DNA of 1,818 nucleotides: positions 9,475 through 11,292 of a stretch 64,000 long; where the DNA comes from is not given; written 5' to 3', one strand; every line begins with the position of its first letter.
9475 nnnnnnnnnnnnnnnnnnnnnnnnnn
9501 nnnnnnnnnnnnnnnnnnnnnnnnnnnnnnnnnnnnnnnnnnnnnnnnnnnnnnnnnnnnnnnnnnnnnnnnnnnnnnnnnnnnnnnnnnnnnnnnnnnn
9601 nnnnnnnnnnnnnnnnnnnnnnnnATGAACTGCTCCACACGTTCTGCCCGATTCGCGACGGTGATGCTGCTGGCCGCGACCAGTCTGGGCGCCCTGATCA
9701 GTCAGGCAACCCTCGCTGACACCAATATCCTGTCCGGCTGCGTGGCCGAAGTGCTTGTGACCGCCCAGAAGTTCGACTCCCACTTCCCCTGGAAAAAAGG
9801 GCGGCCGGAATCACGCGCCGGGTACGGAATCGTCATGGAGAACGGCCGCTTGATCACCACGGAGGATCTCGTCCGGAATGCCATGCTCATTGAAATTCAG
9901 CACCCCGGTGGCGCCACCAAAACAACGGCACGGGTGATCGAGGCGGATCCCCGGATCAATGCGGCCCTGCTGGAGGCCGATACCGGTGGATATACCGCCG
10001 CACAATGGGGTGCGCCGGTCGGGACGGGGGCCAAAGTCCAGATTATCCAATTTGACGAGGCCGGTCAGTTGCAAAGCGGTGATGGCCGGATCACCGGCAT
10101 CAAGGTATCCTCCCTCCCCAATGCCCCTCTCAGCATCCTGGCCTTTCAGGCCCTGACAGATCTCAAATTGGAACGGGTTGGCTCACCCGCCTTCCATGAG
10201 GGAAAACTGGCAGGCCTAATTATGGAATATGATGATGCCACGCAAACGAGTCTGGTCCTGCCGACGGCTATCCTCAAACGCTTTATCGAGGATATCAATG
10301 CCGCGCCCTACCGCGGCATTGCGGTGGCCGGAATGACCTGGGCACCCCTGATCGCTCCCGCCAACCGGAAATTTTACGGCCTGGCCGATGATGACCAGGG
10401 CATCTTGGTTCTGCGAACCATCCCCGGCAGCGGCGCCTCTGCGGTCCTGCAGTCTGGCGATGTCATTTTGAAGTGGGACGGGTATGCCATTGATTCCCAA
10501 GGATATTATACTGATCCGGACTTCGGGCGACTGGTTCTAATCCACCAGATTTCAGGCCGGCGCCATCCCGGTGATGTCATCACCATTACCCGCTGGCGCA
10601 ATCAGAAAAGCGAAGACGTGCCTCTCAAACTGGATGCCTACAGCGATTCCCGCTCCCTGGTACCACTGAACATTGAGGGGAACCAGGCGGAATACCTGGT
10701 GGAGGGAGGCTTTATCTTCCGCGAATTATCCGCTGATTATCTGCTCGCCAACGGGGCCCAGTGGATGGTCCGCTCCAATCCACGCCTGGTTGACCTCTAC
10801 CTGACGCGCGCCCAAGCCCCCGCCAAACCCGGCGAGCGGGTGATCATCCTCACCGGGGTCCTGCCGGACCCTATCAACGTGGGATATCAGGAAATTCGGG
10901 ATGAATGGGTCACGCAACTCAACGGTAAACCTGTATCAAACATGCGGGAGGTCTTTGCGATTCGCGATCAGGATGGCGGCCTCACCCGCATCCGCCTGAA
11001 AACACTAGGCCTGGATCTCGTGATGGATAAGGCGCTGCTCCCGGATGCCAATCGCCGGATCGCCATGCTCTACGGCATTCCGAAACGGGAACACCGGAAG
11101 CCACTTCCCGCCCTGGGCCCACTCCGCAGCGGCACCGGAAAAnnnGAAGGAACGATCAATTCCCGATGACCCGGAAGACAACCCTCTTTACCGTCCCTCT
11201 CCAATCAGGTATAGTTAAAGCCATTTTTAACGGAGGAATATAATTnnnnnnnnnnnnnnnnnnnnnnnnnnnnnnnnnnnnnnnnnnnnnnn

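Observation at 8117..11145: Tandem, translationally coupled pair: active HtrA-like protease plus catalytically dead paralog with matching PDZ and C-terminal domains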

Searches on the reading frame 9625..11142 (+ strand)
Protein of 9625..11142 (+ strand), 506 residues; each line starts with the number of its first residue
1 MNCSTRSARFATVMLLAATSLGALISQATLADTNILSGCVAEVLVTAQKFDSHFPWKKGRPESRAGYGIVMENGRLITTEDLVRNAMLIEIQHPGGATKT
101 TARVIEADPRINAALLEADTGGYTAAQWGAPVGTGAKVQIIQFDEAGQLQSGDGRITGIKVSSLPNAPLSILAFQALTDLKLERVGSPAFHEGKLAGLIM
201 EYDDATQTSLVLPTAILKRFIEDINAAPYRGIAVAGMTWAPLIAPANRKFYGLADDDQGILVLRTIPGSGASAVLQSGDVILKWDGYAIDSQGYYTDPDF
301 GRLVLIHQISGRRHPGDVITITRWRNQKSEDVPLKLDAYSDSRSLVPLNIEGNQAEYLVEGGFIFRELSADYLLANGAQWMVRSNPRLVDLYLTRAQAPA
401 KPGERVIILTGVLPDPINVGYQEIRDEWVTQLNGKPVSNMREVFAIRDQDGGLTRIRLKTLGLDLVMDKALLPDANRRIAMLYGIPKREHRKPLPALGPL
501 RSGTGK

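Call 3: search_protein_families(library=pfam, proteins=[window:9625-11142:+], max_evalue=0.1)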
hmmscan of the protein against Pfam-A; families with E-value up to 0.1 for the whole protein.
window:9625-11142:+ (506 aa): 4 families
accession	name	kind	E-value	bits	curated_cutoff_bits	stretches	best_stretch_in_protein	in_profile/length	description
PF17815.7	PDZ_3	-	3e-22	79.4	22.8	1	346-488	1-141/145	PDZ domain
PF13365.12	Trypsin_2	-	9e-06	26.9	27.6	1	67-197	2-143/144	Trypsin-like peptidase domain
PF00595.29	PDZ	-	0.00023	21.9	23.2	1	231-288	13-56/81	PDZ domain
PF13180.12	PDZ_2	-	0.018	15.8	27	1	255-336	9-80/80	PDZ domain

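Call 7: find_homologous_proteins(query=window:9625-11142:+)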
Query window:9625-11142:+ (506 aa): 92 proteins with E <= 0.001 among 8000 candidates.
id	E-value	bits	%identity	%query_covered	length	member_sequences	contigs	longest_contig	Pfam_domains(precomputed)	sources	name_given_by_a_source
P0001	0.0e+0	1069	94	100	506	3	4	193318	PF17815.8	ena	-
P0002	1.1e-285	966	87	97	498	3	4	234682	PF17815.8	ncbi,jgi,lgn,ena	ncbi:MAG: hypothetical protein WCI03_00335 [bacterium]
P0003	1.7e-284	962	86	98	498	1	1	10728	PF17815.8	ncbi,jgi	jgi:hypothetical protein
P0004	2.9e-281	951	85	96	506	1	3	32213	PF17815.8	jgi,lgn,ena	-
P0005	5.4e-278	941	84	97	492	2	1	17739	PF17815.8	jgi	-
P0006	1.9e-277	939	83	99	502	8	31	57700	PF17815.8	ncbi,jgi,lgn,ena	jgi:S1-C subfamily serine protease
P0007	2.9e-274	928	81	100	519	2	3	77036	PF13365.13,PF17815.8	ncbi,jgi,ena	ncbi:MAG: hypothetical protein WCI95_00205 [bacterium]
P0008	2.0e-273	925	83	96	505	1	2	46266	PF17815.8,PF13180.13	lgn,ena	-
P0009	2.3e-273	925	82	97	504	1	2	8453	PF17815.8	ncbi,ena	-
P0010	8.0e-273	923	83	96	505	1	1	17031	PF17815.8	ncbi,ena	-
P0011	3.1e-270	915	81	97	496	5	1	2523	PF17815.8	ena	-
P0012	5.5e-269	911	80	97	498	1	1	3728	PF17815.8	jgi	jgi:S1-C subfamily serine protease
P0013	1.2e-268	910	78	100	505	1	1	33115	PF13365.13,PF17815.8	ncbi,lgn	-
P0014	1.2e-265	900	78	99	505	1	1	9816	PF17815.8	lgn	-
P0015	7.8e-255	864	80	93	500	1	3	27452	PF17815.8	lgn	-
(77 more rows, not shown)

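Call 9: search_solved_structures(query=window:9625-11142:+, max_evalue=0.01, show_alignments=2)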
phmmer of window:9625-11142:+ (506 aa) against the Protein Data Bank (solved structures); distinct sequences matched with E-value up to 0.01: 11.
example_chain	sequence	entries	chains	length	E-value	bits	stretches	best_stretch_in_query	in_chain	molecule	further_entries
5il9_A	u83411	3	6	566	5.1e-36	127.5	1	39-444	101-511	Protease Do-like 9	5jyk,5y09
5ilb_A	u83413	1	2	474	1.8e-35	125.7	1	39-444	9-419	Protease Do-like 2, chloroplastic,Protease Do-like 9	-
4fln_A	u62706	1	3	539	3.1e-30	108.4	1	28-448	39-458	Protease Do-like 2, chloroplastic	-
5ila_A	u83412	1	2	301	2.8e-07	32.7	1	38-224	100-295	Protease Do-like 9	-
4yo1_A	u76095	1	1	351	0.00014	23.9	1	45-285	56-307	DegQ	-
4ynn_A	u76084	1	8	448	0.00024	23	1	47-284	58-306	Protease DO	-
3pv4_A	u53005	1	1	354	0.00067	21.6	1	54-284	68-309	DegQ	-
3pv3_A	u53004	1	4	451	0.0011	20.9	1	54-283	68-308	DegQ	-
3pv2_A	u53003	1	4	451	0.0011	20.8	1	54-283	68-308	DegQ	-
3pv5_A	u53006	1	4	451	0.0014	20.5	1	54-283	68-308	DegQ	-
6z05_A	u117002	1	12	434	0.0048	18.7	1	48-125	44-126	DegQ family serine endoprotease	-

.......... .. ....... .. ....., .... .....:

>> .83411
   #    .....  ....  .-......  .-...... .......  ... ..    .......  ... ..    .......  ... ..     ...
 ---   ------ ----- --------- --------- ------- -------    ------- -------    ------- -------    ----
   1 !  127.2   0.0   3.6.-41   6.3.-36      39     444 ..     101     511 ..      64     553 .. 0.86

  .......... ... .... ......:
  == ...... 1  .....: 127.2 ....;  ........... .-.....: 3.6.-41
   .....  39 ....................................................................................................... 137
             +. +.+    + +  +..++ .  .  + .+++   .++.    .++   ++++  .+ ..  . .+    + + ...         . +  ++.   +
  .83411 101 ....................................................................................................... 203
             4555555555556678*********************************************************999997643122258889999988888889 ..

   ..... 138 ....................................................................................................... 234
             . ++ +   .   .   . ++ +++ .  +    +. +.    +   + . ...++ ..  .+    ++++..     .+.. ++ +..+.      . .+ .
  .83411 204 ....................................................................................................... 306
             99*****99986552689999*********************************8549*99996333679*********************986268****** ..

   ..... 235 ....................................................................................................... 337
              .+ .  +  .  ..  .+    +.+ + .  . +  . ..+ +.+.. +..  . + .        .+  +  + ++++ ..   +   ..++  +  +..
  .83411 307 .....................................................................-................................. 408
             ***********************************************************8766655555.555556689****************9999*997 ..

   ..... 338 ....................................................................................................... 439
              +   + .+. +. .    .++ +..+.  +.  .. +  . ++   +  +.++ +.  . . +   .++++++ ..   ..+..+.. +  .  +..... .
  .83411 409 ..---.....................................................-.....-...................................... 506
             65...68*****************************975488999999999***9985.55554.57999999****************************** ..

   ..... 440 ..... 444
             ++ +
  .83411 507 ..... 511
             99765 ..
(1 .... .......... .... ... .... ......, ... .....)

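Call 13: find_related_loci(query=A1, collection=genome_contigs, flank=6000)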
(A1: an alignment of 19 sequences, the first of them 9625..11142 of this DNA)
Query A1 (506 aa) in genome_contigs; peptide patterns used: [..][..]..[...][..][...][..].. (x = any residue, [..] = any of these).
86 stretches matched a pattern; 41 encode a relative of the query (tblastn E <= 1e-3); 41 distinct loci.
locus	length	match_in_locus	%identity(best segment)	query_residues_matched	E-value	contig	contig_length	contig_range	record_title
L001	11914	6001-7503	83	1-502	0e+0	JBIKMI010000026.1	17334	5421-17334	MAG: Kiritimatiellia bacterium isolate ME2014-08-31_3300042860_group5_bin95 Rohwer_bin2522_scaffold_626_c1, whole genome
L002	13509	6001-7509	81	1-504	0e+0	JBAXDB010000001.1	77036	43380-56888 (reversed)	MAG: bacterium isolate ELA208 MAG208_1, whole genome shotgun sequence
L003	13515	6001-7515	78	1-506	0e+0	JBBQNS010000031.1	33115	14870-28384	MAG: Kiritimatiellia bacterium isolate Co_metawrap_267 Cmw_267_k141_19439336_length_33115_cov_13.0000, whole genome shot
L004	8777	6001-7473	65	15-504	0e+0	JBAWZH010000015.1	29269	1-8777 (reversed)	MAG: bacterium isolate ELA110 MAG110_15, whole genome shotgun sequence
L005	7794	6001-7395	67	39-503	0e+0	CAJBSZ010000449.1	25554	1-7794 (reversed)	uncultured bacterium isolate Loc090907-8m_bin-482 genome assembly, contig: bin-482:449/559, whole genome shotgun sequenc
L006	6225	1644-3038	68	39-503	0e+0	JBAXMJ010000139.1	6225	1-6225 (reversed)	MAG: bacterium isolate ELA450 MAG450_139, whole genome shotgun sequence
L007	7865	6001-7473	64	15-504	0e+0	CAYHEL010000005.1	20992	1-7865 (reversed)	MAG TPA_asm: uncultured Verrucomicrobiota bacterium isolate ERP119702_co1_241 genome assembly, contig: NODE_2710_length_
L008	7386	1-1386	68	43-504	0e+0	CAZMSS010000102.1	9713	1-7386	MAG TPA_asm: uncultured Verrucomicrobiota bacterium isolate binchicken_co2_359 genome assembly, contig: NODE_5825_length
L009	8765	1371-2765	68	39-502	0e+0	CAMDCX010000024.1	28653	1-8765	MAG: PVC group bacterium isolate MiH-14oct19-100 genome assembly, contig: MiH-14oct19-C3057, whole genome shotgun sequen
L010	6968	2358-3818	54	1-487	4e-178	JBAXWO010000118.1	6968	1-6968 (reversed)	MAG: bacterium isolate ELA715 MAG715_118, whole genome shotgun sequence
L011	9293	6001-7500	76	1-501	0e+0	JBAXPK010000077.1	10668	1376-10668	MAG: bacterium isolate ELA529 MAG529_77, whole genome shotgun sequence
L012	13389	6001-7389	51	42-499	3e-151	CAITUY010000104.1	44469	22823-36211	uncultured bacterium isolate AlinenLipids_bin-7679 genome assembly, contig: bin-7679:104/250, whole genome shotgun seque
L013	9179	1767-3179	50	33-495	3e-149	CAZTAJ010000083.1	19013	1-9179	MAG TPA_asm: uncultured Verrucomicrobiota bacterium isolate SRP272421_co4_360 genome assembly, contig: NODE_7078_length_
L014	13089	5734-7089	45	39-487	3e-130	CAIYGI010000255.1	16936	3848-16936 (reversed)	uncultured bacterium isolate MJ-time_bin-3222 genome assembly, contig: bin-3222:255/347, whole genome shotgun sequence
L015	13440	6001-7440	45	10-490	3e-128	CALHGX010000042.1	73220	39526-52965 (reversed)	MAG: uncultured bacterium isolate N1_Bin_METABAT__248_sub_1 genome assembly, contig: c_000000129956, whole genome shotgu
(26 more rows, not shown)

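Call 25: search_protein_representatives(alignment_id=A1)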
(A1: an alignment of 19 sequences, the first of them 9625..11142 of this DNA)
Query: 19 sequences, 492 profile positions. Proteins with E-value up to 0.001 (for the whole library): 10084; up to 1e-10: 2971; up to 1e-30: 1298. The best 150 are listed.
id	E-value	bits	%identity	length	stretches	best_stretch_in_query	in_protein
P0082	6.5e-209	710.8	-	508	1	7-490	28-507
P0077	2.2e-202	689.3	-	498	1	1-488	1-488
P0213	3.4e-202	688.7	-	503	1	9-489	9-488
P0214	6.1e-189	644.9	-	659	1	31-490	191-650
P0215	1.7e-180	617.1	-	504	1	17-490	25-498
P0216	4.7e-176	602.4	-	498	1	9-488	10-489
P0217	1.2e-173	594.5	-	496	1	7-489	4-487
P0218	1.6e-173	594.1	-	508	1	23-487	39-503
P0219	2.8e-173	593.3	-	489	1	7-487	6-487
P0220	1.1e-171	588.1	-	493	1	1-490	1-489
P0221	1.0e-170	584.9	-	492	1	11-486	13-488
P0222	1.3e-170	584.5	-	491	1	14-487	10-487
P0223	5.1e-168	575.9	-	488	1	12-489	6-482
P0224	3.8e-167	573.1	-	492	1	13-488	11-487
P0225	4.1e-167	573.0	-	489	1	10-488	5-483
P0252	2.8e-112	392.1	-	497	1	3-484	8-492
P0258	2.0e-98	346.4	-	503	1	6-486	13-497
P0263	1.2e-95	337.3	-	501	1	8-484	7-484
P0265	9.6e-95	334.3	-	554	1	25-487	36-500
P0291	1.1e-86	307.6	-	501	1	8-484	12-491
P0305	7.9e-84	298.3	-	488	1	13-489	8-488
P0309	1.3e-83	297.5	-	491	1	1-487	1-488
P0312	4.6e-83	295.7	-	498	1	1-487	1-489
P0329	5.3e-80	285.6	-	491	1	1-483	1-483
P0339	1.0e-78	281.4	-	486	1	7-488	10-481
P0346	3.5e-78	279.6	-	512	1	24-487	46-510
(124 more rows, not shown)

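Call 28: search_protein_families(library=ncbifam, proteins=[window:9625-11142:+], max_evalue=0.01)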
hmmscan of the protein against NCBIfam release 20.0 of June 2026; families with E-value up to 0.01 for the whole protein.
window:9625-11142:+ (506 aa): 4 families
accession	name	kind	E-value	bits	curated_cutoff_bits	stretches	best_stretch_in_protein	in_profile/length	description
TIGR02037.1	degP_htrA_DO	subfamily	3.5e-08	32.8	416.2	1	248-342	250-333/434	Do family serine endopeptidase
NF040960.1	MamE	equivalog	0.00064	18.4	800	0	256-290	465-500/659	magnetosome formation protease MamE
NF041521.1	HhoA_HhoB_HtrA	equivalog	0.00077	18.8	450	0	253-291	258-297/335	HhoA/HhoB/HtrA family serine endopeptidase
TIGR02038.1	protease_degS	equivalog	0.0049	16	422.95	0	243-336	264-346/351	outer membrane-stress sensor serine endopeptidase DegS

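Call 31: find_encoding_contigs(protein=P0001, flank=4000, max_places=2)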
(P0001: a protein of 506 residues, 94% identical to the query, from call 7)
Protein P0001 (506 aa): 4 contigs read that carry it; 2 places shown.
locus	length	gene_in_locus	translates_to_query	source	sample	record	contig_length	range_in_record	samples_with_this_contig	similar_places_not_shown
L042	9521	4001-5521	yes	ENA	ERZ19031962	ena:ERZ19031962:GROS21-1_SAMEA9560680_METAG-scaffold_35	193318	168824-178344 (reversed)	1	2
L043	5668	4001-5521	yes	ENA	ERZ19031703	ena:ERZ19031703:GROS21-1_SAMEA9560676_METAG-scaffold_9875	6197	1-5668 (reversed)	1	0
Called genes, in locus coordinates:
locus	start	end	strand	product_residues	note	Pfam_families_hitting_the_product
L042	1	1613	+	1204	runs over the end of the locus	PF02463:SMC_N, PF13175:AAA_15, PF13304:AAA_21 (weak), PF13476:AAA_23, PF06470:SMC_hinge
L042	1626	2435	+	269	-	PF00459:Inositol_P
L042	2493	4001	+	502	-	PF00089:Trypsin, PF13180:PDZ_2 (faint), PF13365:Trypsin_2, PF17820:PDZ_6 (faint), PF17815:PDZ_3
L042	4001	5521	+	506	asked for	PF17815:PDZ_3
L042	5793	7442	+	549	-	PF01676:Metalloenzyme, PF06415:iPGM_N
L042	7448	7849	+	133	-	PF03692:CxxCxxCC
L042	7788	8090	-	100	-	PF01541:GIY-YIG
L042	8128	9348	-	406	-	PF28597:T2SSF_N, PF00482:T2SSF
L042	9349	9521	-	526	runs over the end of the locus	PF05157:MshEN, PF00437:T2SSE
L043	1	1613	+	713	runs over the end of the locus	?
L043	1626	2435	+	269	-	PF00459:Inositol_P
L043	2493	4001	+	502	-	PF00089:Trypsin, PF13180:PDZ_2 (faint), PF13365:Trypsin_2, PF17820:PDZ_6 (faint), PF17815:PDZ_3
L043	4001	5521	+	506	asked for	PF17815:PDZ_3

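Call 32: find_encoding_contigs(protein=P0263, flank=5000, max_places=3)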
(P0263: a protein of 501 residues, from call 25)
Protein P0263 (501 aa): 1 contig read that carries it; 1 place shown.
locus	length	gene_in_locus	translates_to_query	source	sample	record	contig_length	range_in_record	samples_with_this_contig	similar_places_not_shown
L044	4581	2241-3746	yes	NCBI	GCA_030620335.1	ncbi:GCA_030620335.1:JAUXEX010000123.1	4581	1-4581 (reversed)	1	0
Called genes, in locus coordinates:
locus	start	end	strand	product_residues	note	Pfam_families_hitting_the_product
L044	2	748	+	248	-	?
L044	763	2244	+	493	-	PF00089:Trypsin, PF13365:Trypsin_2, PF17815:PDZ_3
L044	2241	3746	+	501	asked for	PF17815:PDZ_3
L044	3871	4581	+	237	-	?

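Call 34: list_cluster_members(proteins=[P0263, P0265, P0258, P0329, P0252, P0291, P0305, P0346, P0309, P0312])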
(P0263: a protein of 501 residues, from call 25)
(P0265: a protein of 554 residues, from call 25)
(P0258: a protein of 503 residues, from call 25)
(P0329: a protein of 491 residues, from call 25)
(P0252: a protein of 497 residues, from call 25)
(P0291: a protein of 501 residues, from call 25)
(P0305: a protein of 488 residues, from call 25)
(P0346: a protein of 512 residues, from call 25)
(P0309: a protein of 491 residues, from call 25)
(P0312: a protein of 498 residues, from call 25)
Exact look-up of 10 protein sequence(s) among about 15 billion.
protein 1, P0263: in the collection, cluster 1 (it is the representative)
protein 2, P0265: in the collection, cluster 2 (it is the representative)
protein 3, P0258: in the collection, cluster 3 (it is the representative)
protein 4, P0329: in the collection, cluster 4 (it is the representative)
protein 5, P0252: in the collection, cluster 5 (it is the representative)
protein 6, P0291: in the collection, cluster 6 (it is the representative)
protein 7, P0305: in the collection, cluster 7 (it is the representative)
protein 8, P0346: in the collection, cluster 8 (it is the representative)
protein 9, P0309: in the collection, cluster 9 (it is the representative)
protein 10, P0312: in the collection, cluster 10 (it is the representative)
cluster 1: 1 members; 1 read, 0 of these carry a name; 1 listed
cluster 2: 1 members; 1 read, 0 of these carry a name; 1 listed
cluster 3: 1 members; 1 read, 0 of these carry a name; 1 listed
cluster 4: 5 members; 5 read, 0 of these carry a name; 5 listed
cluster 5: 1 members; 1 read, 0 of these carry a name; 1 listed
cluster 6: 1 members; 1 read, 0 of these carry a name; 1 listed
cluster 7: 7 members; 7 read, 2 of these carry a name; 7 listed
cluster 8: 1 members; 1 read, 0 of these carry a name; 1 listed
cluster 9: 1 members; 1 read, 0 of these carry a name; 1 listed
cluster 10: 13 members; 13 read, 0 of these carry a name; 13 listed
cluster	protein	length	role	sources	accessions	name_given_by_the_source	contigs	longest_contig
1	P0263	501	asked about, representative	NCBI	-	-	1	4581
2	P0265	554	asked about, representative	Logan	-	-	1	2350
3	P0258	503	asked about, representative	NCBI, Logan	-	-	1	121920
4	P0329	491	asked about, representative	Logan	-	-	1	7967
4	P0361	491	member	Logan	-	-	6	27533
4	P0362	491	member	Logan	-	-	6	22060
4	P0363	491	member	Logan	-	-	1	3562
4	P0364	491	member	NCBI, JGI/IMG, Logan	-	-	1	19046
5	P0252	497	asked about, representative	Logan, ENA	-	-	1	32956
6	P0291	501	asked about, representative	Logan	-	-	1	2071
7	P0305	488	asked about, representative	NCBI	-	-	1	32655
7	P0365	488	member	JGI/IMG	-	hypothetical protein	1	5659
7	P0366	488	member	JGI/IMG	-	hypothetical protein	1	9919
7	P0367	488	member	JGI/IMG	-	-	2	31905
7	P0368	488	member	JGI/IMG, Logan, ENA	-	-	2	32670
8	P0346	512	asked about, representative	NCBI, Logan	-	-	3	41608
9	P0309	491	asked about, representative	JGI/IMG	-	-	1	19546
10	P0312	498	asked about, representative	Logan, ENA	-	-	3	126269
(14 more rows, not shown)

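Call 35: find_encoding_contigs(protein=P0258, flank=4000, max_places=1)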
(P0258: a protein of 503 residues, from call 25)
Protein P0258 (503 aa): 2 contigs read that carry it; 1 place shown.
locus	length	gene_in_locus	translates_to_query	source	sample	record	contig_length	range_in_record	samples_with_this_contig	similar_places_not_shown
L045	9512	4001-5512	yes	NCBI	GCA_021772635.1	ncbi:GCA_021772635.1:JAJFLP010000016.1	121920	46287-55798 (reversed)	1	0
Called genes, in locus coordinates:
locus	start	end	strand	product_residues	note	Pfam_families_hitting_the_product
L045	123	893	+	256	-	PF02517:Rce1-like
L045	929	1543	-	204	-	PF21176:RecR_HhH, PF02132:RecR_ZnF (weak), PF01751:Toprim, PF13662:Toprim_4, PF21175:RecR_C (weak)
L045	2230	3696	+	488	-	PF00089:Trypsin, PF13365:Trypsin_2, PF13180:PDZ_2 (weak), PF17815:PDZ_3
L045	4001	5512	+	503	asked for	PF00595:PDZ (weak), PF13180:PDZ_2 (weak), PF17820:PDZ_6, PF17815:PDZ_3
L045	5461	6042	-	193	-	PF12158:DUF3592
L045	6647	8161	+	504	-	-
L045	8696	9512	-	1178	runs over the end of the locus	PF05170:AsmA (faint), PF05359:DUF748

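Call 36: find_encoding_contigs(protein=P0252, flank=4000, max_places=1)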
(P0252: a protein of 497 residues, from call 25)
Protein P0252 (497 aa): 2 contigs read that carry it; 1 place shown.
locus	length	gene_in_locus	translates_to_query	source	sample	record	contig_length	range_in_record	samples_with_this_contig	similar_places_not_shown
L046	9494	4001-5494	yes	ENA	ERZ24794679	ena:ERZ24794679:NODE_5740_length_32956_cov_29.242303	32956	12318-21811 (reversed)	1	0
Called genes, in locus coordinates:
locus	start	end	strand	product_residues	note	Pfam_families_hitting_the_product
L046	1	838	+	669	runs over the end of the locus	PF22745:Nlig-Ia, PF01653:DNA_ligase_aden, PF03120:OB_DNA_ligase, PF03119:DNA_ligase_ZBD, PF14520:HHH_5 (faint), PF12826:HHH_2, PF00533:BRCT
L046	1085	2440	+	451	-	PF04015:DUF362, PF17179:Fer4_22 (faint), PF00037:Fer4, PF12837:Fer4_6 (weak), PF12838:Fer4_7 (weak), PF00037:Fer4, PF12837:Fer4_6 (weak), PF13237:Fer4_10 (weak), +8 more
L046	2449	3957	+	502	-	PF00089:Trypsin, PF13365:Trypsin_2, PF13180:PDZ_2 (weak), PF17815:PDZ_3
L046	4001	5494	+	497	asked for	PF17815:PDZ_3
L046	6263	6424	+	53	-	-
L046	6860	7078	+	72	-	PF13560:HTH_31, PF12844:HTH_19 (weak), PF13443:HTH_26 (weak), PF01381:HTH_3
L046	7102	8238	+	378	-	-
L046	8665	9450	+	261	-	PF02195:ParB_N, PF17762:HTH_ParB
